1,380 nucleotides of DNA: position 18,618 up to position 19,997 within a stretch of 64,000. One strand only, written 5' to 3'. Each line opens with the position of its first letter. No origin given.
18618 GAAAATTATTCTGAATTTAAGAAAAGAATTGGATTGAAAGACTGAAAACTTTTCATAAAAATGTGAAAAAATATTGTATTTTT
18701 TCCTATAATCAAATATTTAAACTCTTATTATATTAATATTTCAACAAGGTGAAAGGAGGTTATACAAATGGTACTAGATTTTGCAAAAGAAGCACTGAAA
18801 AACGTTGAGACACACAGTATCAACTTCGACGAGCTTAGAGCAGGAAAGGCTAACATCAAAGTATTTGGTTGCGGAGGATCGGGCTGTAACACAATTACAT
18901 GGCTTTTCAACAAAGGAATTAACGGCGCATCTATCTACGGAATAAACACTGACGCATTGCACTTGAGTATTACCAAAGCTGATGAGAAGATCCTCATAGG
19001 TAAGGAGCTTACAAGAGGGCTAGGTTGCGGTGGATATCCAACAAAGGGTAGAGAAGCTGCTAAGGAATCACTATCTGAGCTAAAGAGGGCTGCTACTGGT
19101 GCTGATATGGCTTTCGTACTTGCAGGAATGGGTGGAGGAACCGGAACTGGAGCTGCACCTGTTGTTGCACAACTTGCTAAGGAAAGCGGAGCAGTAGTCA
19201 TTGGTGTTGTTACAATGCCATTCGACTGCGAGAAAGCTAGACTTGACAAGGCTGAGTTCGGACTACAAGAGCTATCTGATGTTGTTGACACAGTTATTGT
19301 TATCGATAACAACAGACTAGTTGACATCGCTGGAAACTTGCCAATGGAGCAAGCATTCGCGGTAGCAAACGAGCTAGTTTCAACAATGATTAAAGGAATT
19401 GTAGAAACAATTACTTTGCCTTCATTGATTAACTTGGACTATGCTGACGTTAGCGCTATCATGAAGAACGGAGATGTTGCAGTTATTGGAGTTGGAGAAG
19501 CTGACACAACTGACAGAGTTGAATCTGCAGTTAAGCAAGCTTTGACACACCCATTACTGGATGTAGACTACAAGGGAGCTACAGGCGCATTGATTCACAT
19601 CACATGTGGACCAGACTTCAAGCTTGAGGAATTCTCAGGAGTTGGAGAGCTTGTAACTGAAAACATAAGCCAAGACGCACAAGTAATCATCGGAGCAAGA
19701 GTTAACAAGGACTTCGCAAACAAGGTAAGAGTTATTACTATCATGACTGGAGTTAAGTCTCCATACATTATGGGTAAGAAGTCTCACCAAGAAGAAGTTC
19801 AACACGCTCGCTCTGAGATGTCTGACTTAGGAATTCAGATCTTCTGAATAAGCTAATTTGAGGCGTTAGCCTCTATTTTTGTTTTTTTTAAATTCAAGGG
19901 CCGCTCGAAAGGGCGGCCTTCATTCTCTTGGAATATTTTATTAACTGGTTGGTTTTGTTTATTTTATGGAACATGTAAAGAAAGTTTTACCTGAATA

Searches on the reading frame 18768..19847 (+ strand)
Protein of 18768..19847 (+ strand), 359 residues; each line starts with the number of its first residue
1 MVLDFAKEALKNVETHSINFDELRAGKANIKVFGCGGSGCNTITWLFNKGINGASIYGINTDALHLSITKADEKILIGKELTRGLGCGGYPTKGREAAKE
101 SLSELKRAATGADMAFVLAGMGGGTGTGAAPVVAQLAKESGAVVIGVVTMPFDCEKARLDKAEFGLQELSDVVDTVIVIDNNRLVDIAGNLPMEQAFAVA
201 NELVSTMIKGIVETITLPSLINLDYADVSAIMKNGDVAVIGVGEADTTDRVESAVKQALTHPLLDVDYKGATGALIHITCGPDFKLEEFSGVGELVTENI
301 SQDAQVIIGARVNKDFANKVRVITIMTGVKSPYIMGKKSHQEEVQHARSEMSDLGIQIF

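Call 93: search_protein_families(library=pfam, proteins=[window:18768-19847:+], max_evalue=0.001)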
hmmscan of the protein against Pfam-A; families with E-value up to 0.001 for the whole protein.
window:18768-19847:+ (359 aa): 2 families
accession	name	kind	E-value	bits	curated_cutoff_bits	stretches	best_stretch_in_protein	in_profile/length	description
PF00091.31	Tubulin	-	1.1e-44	153.4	33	1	29-188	1-189/190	Tubulin/FtsZ family, GTPase domain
PF12327.13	FtsZ_C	-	5.6e-31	107.1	27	1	237-330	2-95/95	FtsZ family, C-terminal domain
